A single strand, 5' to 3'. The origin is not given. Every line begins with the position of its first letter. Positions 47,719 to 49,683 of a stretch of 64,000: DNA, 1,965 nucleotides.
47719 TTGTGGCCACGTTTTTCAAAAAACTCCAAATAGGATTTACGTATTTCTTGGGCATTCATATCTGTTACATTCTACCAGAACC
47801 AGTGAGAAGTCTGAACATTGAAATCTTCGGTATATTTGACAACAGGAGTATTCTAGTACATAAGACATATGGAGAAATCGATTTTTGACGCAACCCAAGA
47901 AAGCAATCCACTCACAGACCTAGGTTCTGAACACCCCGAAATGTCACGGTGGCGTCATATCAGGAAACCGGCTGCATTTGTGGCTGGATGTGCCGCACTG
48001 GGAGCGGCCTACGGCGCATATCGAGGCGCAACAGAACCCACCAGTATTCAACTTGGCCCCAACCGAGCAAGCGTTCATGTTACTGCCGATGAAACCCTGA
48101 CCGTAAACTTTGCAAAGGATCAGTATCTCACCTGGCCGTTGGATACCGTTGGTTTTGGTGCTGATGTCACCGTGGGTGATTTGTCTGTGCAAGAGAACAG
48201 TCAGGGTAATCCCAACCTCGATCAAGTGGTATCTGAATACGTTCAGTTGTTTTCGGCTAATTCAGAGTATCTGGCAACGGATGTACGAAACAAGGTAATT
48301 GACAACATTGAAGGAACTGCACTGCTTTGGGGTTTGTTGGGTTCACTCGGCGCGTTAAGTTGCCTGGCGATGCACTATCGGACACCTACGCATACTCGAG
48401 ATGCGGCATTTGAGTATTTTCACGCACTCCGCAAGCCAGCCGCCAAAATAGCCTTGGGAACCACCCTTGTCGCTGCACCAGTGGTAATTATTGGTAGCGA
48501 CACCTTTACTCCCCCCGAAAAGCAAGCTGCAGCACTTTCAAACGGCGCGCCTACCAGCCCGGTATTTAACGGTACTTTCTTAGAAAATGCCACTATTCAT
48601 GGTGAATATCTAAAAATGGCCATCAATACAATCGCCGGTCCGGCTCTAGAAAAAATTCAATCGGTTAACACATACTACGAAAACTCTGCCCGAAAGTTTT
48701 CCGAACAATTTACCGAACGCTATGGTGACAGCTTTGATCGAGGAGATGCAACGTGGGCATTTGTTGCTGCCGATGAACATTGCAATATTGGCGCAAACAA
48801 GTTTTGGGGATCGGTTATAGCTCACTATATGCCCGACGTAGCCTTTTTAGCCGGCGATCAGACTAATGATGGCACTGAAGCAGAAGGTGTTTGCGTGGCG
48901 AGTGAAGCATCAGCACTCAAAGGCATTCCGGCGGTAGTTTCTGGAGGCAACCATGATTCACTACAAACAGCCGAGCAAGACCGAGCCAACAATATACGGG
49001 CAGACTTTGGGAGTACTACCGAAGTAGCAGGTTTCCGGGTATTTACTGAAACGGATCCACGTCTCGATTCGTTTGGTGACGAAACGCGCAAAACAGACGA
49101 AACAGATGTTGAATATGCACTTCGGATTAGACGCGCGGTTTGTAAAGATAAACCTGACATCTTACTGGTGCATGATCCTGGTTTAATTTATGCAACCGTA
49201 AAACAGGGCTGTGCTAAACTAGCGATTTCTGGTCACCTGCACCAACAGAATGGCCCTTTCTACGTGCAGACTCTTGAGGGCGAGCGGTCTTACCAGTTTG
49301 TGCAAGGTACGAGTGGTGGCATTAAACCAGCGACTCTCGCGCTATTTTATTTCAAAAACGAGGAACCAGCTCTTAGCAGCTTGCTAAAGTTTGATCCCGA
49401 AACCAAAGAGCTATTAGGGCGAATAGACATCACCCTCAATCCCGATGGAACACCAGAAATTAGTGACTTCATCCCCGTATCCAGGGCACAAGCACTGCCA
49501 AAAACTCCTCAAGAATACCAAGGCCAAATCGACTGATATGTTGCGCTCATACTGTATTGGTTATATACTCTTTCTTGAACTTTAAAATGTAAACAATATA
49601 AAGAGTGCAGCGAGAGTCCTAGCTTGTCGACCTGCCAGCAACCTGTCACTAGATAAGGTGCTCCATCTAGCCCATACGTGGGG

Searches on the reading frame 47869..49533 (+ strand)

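Call 10: search_protein_families(library=pfam, proteins=[window:47869-49533:+], max_evalue=1)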
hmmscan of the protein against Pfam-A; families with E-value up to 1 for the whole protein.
window:47869-49533:+ (555 aa): 2 families
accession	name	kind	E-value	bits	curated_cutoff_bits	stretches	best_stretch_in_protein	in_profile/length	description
PF00149.33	Metallophos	-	0.00031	21.7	21.5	1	312-459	21-190/191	Calcineurin-like phosphoesterase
PF12850.12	Metallophos_2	-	0.011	16.1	27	1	299-460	5-119/154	Calcineurin-like phosphoesterase superfamily domain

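Call 11: search_protein_families(library=ncbifam, proteins=[window:47869-49533:+], max_evalue=1)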
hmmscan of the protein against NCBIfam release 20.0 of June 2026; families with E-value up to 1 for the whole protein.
window:47869-49533:+ (555 aa): 0 families
